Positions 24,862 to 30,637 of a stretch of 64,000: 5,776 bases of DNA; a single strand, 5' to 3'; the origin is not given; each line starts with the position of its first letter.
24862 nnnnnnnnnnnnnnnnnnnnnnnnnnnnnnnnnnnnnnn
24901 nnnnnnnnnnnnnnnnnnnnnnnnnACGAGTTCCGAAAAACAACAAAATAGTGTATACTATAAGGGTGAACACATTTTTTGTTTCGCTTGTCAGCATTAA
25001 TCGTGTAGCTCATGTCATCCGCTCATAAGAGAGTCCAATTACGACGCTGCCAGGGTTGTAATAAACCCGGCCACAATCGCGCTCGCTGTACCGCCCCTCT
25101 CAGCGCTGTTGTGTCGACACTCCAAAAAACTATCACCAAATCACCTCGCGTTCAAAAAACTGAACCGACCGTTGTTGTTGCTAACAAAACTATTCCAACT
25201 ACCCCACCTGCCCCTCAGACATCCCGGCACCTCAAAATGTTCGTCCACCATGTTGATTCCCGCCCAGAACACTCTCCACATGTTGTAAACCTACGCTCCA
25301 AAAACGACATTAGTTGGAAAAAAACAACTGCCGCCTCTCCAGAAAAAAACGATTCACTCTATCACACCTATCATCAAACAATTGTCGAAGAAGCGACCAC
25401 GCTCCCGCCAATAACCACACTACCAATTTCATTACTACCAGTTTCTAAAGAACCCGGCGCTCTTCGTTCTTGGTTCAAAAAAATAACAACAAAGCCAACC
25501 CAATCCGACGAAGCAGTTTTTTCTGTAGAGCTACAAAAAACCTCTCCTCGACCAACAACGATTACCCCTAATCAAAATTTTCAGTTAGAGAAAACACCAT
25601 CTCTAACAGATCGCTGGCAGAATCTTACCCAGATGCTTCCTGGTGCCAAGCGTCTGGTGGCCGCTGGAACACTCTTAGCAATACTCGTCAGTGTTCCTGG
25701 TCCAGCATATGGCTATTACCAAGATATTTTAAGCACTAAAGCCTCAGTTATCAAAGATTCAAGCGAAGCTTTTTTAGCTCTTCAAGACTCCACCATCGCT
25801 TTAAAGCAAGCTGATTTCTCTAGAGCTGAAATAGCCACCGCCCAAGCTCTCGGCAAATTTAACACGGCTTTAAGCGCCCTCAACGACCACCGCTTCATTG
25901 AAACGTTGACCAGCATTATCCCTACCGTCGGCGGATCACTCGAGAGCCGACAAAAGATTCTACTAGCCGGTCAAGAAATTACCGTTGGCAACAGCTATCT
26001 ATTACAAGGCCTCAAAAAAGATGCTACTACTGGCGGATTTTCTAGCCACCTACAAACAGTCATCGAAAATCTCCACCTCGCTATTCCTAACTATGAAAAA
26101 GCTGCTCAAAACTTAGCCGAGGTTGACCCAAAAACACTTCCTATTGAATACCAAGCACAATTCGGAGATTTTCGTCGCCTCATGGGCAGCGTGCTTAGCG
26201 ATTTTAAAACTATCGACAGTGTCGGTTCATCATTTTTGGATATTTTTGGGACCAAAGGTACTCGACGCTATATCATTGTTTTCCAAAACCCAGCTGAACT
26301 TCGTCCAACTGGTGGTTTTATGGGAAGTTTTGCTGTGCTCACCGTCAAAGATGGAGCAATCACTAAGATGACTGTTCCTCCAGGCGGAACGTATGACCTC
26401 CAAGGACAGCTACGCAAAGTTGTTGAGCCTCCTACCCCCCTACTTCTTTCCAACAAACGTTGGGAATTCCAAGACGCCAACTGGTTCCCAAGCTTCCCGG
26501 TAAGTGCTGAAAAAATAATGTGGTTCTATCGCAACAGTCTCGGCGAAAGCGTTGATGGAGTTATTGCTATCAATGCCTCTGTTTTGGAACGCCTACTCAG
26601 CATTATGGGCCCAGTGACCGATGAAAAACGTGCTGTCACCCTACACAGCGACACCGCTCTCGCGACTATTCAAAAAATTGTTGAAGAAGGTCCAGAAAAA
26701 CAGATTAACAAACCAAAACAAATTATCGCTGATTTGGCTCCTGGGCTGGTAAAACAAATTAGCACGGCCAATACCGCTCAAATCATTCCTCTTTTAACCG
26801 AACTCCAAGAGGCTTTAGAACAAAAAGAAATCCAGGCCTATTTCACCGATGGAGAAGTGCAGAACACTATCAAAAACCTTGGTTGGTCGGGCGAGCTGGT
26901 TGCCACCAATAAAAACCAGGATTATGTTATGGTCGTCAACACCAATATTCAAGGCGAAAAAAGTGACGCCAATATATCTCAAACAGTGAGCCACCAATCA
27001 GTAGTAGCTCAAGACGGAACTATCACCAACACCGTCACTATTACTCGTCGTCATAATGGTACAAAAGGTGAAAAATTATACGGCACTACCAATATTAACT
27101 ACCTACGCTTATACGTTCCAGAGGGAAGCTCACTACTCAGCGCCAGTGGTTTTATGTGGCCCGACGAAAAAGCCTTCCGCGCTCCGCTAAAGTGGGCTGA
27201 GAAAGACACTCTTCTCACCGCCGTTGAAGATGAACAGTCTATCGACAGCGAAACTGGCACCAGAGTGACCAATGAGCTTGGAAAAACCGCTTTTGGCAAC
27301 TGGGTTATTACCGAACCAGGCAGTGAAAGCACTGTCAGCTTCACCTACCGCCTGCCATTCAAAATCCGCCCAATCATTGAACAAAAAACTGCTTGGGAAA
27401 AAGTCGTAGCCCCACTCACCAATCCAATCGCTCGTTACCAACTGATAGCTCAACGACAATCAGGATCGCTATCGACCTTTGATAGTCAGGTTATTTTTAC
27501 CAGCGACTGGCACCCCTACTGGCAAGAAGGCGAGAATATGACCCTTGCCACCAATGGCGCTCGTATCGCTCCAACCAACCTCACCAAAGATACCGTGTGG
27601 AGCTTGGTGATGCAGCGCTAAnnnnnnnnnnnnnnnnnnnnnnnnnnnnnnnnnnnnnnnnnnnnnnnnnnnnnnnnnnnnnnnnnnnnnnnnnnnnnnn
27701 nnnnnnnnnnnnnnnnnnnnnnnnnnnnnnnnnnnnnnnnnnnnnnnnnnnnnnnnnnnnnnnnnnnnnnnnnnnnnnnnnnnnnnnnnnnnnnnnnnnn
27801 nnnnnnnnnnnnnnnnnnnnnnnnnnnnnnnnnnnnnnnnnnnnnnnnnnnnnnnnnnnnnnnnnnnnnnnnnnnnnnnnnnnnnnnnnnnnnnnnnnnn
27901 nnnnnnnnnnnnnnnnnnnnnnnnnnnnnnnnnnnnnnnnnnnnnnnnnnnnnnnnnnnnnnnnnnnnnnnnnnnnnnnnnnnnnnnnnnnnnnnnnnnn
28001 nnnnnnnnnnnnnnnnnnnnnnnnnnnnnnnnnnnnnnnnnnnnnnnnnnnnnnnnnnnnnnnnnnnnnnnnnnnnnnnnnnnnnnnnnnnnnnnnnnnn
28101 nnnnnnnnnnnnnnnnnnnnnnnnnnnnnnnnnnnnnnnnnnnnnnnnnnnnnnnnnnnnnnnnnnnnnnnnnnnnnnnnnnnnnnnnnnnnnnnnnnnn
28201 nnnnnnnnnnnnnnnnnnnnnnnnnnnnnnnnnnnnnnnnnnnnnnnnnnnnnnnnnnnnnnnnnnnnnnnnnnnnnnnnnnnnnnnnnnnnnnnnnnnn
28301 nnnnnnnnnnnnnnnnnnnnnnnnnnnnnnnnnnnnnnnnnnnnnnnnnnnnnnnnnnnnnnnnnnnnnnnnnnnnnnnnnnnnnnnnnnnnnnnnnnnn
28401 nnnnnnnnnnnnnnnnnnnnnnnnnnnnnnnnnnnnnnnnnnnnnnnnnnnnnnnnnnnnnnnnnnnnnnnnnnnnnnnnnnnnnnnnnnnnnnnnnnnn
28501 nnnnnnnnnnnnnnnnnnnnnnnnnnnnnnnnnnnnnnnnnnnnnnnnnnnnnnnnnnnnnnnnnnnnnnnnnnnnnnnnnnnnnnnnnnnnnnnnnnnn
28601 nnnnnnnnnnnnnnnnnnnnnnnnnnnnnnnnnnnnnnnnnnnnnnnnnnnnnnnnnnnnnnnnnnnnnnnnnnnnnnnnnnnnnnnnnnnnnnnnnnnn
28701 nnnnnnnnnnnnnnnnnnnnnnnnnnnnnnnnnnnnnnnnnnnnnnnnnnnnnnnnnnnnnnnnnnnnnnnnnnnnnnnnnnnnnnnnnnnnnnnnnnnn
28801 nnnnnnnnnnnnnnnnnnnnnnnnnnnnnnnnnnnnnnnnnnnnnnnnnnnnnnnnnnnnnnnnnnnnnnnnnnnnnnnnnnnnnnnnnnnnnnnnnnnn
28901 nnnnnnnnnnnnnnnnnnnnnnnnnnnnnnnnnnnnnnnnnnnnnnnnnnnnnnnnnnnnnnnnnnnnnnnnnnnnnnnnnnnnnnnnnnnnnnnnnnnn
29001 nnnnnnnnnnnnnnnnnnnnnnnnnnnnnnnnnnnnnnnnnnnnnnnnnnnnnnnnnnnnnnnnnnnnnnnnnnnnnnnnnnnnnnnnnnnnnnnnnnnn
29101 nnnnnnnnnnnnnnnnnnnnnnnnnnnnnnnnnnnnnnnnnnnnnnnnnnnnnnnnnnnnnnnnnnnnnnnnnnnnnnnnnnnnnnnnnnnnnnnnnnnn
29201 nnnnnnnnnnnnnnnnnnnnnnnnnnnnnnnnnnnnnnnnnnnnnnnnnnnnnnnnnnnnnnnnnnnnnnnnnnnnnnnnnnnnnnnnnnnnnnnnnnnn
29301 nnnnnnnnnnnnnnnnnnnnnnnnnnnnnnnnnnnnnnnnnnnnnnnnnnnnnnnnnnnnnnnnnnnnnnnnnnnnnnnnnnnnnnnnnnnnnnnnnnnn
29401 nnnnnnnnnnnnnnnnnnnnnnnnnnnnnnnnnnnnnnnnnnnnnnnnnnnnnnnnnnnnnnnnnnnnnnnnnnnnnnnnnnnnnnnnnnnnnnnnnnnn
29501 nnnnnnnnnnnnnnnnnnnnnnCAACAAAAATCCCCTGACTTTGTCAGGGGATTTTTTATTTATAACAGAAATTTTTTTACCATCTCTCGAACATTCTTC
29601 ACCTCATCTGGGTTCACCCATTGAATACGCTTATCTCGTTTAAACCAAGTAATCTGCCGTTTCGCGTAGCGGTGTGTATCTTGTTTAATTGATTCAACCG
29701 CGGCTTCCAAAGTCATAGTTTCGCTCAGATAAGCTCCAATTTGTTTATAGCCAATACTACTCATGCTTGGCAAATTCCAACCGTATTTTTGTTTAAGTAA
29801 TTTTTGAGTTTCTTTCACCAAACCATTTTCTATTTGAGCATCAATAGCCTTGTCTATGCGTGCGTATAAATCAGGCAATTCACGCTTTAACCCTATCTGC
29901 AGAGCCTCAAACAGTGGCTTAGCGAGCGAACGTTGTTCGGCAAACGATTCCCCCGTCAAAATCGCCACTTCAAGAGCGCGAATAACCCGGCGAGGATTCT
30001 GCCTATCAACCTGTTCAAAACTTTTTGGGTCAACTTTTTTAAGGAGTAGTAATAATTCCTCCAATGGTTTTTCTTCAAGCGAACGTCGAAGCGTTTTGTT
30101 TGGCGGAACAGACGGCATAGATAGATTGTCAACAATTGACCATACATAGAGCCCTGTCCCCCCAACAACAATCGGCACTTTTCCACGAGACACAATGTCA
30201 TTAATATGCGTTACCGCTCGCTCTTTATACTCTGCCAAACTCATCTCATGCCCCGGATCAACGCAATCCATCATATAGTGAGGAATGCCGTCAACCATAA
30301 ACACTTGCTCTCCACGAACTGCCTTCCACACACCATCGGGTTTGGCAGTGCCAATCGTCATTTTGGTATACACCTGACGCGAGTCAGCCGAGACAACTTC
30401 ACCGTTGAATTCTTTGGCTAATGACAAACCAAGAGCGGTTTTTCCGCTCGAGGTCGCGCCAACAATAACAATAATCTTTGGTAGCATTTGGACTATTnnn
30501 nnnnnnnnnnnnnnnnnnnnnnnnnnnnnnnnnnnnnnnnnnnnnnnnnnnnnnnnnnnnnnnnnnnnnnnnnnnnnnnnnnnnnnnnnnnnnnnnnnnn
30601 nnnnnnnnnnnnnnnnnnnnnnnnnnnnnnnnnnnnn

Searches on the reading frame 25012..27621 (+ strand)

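Call 8: search_protein_families(library=pfam, proteins=[window:25012-27621:+], max_evalue=0.00001)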
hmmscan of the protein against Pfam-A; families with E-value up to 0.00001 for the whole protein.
window:25012-27621:+ (869 aa): 1 family
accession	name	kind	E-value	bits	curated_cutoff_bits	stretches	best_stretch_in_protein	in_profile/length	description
PF13196.11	DUF4012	-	3.2e-27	96.2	28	1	416-554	2-140/144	Protein of unknown function (DUF4012)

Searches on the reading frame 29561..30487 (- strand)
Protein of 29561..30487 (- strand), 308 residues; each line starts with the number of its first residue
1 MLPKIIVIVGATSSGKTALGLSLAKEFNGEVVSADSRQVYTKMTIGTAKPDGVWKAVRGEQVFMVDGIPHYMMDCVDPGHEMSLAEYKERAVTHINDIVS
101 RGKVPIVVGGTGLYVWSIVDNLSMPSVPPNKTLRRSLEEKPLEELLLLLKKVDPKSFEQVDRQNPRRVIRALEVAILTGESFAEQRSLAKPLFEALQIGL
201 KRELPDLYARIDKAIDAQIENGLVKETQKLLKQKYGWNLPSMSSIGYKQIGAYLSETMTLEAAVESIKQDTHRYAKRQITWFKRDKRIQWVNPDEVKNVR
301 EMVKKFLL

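Call 27: search_protein_families(library=pfam, proteins=[window:29561-30487:-], max_evalue=0.0001)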
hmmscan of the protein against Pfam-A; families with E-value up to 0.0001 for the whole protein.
window:29561-30487:- (308 aa): 2 families
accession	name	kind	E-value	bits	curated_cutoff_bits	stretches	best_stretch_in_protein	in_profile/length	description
PF01715.23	IPPT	-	4.1e-71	239.9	23.6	1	38-285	1-243/243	IPP transferase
PF01745.22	IPT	-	3.8e-06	26.9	20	1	4-50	2-48/233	Isopentenyl transferase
